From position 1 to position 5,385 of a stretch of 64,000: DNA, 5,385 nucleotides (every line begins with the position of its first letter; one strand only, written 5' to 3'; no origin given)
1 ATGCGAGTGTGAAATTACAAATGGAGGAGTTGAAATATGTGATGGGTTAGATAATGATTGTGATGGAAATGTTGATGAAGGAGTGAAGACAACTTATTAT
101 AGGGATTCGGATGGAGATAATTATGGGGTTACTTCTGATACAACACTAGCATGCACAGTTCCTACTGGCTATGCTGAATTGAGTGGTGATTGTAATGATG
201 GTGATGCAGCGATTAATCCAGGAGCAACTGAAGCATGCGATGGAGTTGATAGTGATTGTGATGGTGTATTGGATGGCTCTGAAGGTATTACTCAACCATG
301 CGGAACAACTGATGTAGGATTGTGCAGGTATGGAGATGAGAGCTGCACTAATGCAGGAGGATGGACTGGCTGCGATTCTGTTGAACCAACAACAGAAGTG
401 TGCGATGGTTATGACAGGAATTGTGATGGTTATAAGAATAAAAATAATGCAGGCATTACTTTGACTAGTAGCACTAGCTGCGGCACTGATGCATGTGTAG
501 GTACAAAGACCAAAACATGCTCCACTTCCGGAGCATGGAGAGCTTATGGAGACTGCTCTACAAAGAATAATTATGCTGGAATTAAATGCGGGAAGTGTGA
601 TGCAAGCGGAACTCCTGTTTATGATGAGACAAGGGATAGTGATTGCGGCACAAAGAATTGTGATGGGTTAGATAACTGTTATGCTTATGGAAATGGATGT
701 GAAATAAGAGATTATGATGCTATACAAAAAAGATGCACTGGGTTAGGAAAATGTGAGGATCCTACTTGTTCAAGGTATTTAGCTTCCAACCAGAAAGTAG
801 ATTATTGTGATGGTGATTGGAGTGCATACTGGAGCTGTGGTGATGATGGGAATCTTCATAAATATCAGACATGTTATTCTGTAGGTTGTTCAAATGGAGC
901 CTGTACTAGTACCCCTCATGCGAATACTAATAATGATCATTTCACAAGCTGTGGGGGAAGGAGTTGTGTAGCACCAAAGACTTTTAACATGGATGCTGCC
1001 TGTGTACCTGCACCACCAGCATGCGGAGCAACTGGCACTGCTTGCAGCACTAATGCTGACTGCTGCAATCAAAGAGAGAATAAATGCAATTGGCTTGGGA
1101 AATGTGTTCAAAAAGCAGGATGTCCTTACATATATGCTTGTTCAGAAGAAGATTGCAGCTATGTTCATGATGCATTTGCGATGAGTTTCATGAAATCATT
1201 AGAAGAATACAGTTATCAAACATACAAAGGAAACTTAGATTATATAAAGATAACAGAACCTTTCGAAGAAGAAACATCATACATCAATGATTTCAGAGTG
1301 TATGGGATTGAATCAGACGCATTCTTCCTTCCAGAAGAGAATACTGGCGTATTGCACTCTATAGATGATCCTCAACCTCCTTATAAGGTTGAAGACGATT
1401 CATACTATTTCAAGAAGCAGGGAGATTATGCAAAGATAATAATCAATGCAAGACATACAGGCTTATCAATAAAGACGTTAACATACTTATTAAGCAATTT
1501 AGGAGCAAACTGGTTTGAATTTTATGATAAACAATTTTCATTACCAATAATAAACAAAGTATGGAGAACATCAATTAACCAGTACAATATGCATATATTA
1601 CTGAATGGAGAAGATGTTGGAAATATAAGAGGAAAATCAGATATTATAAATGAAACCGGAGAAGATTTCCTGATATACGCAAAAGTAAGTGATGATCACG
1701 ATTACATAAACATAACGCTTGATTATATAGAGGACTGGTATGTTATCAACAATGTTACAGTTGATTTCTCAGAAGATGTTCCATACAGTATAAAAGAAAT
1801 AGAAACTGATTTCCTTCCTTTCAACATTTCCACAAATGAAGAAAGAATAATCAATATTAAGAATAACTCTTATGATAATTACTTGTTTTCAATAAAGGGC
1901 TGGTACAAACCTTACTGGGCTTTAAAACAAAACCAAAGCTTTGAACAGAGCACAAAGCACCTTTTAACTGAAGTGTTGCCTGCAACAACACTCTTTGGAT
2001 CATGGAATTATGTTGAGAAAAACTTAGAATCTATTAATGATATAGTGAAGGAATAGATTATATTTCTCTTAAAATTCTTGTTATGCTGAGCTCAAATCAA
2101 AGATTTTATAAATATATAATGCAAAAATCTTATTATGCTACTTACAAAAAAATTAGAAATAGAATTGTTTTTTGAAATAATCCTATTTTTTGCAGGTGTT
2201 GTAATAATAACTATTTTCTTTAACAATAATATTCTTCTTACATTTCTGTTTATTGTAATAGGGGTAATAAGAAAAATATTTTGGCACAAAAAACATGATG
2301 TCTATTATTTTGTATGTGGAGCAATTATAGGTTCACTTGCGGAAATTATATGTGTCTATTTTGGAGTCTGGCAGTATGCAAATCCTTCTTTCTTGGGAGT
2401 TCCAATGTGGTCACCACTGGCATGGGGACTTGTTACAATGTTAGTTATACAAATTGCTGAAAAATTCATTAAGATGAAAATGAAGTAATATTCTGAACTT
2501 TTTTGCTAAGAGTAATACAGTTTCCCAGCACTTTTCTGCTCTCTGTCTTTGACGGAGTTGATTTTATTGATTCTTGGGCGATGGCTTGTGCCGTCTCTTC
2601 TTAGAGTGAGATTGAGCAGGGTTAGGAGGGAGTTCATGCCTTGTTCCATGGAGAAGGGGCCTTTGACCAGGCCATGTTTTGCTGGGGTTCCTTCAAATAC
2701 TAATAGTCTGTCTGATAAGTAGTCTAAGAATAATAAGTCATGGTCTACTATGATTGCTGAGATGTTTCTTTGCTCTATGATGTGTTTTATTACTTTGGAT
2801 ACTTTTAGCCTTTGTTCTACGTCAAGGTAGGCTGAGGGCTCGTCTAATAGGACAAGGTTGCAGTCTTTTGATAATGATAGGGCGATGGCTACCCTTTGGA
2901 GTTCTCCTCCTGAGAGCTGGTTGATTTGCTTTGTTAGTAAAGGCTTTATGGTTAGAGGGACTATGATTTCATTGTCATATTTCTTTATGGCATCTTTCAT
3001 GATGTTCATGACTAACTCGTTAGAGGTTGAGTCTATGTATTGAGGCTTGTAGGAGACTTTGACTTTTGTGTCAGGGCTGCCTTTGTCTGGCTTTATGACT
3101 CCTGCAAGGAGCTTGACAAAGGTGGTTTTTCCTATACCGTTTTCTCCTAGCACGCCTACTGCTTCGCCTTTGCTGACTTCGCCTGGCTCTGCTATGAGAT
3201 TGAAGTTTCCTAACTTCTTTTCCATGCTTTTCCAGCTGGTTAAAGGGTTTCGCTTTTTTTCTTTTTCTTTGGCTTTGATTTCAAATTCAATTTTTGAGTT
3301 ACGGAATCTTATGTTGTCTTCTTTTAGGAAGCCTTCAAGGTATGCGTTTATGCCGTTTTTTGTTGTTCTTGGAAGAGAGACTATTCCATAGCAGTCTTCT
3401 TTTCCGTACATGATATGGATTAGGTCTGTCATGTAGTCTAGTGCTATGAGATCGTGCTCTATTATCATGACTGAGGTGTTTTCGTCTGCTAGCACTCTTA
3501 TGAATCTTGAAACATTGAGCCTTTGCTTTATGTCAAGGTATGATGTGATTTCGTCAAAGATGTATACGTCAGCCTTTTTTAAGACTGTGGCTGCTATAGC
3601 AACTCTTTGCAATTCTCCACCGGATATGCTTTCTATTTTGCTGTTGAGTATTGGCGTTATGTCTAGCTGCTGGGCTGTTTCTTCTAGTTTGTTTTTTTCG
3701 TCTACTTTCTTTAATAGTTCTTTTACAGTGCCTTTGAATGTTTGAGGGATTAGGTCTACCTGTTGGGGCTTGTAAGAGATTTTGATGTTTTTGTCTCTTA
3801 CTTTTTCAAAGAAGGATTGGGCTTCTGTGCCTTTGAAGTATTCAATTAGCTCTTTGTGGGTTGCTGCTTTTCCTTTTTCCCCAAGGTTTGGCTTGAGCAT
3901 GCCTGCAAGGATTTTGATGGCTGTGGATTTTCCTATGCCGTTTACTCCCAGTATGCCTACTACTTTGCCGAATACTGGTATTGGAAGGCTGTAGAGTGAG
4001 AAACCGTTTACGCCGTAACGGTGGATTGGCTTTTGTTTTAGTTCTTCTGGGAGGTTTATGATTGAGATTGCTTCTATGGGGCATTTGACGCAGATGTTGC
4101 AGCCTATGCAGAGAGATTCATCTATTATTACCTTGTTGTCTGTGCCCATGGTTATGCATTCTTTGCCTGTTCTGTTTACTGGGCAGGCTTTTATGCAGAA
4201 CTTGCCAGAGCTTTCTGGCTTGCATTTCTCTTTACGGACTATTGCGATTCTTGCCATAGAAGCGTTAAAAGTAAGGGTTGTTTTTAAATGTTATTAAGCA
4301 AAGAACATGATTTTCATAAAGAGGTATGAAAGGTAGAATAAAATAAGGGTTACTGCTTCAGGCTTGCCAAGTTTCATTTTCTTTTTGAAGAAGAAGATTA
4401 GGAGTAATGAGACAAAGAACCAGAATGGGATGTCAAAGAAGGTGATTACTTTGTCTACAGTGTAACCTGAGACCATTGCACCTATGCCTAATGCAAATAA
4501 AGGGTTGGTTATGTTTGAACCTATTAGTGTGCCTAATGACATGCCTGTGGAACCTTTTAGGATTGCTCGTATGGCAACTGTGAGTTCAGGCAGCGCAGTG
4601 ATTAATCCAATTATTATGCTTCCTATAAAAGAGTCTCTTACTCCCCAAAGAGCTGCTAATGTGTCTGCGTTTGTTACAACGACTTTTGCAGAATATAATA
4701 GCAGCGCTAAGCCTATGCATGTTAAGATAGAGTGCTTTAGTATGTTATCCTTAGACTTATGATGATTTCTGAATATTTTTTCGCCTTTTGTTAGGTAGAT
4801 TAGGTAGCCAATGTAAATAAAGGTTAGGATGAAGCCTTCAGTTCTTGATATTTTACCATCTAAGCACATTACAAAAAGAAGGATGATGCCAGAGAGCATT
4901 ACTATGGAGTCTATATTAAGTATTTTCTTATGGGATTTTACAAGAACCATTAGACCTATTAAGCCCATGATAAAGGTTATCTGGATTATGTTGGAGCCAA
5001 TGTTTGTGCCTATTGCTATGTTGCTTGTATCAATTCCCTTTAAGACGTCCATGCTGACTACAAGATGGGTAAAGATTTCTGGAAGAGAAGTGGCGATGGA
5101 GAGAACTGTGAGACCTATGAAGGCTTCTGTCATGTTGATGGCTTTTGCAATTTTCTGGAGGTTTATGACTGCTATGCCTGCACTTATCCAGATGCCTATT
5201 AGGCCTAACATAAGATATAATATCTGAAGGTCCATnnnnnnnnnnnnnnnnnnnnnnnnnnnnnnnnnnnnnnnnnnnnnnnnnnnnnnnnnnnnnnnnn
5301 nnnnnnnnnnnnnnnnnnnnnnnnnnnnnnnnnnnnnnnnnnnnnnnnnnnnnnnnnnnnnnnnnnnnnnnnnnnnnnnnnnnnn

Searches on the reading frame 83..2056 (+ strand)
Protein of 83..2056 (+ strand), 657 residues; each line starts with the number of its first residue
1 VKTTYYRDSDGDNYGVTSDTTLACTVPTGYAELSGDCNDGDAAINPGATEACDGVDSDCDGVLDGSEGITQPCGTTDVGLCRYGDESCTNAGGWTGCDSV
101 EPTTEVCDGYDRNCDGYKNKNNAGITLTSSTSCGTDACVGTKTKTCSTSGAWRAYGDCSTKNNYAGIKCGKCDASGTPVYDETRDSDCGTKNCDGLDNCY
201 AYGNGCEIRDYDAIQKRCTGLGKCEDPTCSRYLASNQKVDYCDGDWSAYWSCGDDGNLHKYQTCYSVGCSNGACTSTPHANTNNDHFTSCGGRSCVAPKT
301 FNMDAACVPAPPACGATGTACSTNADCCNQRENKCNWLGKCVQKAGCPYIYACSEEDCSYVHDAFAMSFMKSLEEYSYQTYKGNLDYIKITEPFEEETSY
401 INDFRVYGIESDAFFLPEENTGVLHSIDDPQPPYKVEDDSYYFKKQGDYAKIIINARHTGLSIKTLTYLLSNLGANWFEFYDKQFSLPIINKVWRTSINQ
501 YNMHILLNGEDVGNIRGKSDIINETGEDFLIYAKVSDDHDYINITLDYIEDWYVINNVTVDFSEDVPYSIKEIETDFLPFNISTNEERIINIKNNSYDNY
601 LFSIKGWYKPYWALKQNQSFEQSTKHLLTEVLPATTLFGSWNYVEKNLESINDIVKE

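Call 31: search_protein_families(library=pfam, proteins=[window:83-2056:+], max_evalue=0.001)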
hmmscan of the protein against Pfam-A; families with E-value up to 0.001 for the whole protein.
window:83-2056:+ (657 aa): 1 family
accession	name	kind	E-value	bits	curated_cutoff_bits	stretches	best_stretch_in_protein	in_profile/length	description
PF11617.13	Cu-binding_MopE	-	4.6e-12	46.4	27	1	36-64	1-29/30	Putative metal-binding motif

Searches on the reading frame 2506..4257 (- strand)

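Call 31: search_protein_families(library=pfam, proteins=[window:2506-4257:-], max_evalue=0.001)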
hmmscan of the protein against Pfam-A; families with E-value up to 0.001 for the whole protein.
window:2506-4257:- (583 aa): 6 families
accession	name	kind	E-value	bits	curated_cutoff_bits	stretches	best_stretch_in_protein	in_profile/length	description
PF00005.33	ABC_tran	-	4.4e-42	144.4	25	2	97-239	11-137/137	ABC transporter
PF02463.25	SMC_N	-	1.5e-13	51.1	40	1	85-284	9-213/220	RecF/RecN/SMC N terminal domain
PF13304.12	AAA_21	-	3.3e-09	37.7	27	0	100-162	2-74/304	AAA domain, putative AbiEii toxin, Type IV TA system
PF14697.11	Fer4_21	-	5.2e-05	23.7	35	1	19-65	12-58/59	4Fe-4S dicluster domain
PF04068.21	Fer4_RLI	-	8e-05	22.7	23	1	3-33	2-35/35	Possible Fer4-like domain in RNase L inhibitor, RLI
PF00910.28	RNA_helicase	-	0.00054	20.9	21.5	0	369-422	3-57/105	RNA helicase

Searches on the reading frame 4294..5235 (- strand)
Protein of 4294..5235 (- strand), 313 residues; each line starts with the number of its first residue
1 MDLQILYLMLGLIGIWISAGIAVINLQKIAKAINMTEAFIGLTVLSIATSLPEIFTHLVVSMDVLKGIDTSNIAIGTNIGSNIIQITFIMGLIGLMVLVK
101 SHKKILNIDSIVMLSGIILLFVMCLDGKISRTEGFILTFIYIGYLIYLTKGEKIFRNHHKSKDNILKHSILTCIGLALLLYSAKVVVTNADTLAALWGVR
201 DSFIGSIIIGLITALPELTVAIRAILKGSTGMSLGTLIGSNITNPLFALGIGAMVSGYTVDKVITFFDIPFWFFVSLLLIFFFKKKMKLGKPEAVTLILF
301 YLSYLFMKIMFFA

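Call 31: search_protein_families(library=pfam, proteins=[window:4294-5235:-], max_evalue=0.001)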
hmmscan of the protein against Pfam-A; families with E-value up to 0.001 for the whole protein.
window:4294-5235:- (313 aa): 1 family
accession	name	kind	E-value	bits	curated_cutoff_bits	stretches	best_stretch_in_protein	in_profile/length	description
PF01699.29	Na_Ca_ex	-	9.9e-51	172.1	24.9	2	170-309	4-150/151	Sodium/calcium exchanger protein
